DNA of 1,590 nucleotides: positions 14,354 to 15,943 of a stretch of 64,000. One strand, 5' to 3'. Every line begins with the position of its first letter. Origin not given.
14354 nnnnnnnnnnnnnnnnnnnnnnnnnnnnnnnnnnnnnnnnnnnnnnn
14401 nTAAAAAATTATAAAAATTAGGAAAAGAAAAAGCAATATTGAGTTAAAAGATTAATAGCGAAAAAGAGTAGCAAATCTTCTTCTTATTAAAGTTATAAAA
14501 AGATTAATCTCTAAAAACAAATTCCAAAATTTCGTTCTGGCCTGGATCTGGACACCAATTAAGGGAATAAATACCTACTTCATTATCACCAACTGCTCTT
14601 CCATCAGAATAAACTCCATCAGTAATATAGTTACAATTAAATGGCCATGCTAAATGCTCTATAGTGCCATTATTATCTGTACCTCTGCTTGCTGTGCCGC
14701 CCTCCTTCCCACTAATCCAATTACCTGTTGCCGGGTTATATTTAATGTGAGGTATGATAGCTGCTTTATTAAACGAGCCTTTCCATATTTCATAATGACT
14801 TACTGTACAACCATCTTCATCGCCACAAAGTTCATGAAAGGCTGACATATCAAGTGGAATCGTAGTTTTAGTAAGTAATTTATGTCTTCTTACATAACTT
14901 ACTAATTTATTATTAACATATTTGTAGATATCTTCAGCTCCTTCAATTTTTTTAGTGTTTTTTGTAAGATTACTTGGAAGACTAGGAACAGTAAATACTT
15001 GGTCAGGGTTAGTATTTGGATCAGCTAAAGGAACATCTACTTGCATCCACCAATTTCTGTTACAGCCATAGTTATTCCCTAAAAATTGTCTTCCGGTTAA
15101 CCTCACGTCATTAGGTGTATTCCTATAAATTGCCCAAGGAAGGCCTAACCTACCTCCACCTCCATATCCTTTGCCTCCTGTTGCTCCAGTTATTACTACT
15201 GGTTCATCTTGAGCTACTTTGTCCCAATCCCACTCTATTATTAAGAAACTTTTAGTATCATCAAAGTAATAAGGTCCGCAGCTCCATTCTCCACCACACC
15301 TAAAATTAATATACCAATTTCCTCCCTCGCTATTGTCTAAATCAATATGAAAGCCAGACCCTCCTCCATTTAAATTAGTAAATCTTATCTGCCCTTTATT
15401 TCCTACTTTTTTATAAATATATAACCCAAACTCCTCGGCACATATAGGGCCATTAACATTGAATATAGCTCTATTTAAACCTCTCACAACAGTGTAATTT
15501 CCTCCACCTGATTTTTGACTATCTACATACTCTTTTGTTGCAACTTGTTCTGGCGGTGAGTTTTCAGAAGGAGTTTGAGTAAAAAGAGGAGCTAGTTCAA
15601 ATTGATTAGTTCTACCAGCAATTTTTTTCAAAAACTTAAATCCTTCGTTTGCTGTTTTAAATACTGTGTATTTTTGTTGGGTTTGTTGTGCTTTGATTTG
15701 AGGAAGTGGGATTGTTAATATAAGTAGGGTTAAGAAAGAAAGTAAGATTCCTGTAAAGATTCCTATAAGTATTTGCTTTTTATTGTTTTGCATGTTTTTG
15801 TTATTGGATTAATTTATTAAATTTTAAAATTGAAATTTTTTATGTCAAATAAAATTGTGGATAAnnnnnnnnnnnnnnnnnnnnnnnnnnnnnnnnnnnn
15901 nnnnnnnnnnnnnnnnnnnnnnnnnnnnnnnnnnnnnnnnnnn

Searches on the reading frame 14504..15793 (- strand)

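Call 15: search_protein_families(library=pfam, proteins=[window:14504-15793:-], max_evalue=0.0001)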
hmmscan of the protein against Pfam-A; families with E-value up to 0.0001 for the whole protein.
window:14504-15793:- (429 aa): 0 families

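Call 85: search_protein_families(library=pfam, proteins=[window:14504-15793:-], max_evalue=1)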
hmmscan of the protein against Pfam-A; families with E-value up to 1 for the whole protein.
window:14504-15793:- (429 aa): 2 families
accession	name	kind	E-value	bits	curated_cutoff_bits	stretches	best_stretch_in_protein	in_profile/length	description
PF15524.11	Ntox17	-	0.027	15.1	25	1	127-190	9-67/98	Novel toxin 17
PF01755.23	Glyco_transf_25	-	0.076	13.3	24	1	317-342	58-83/199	Glycosyltransferase family 25 (LPS biosynthesis protein)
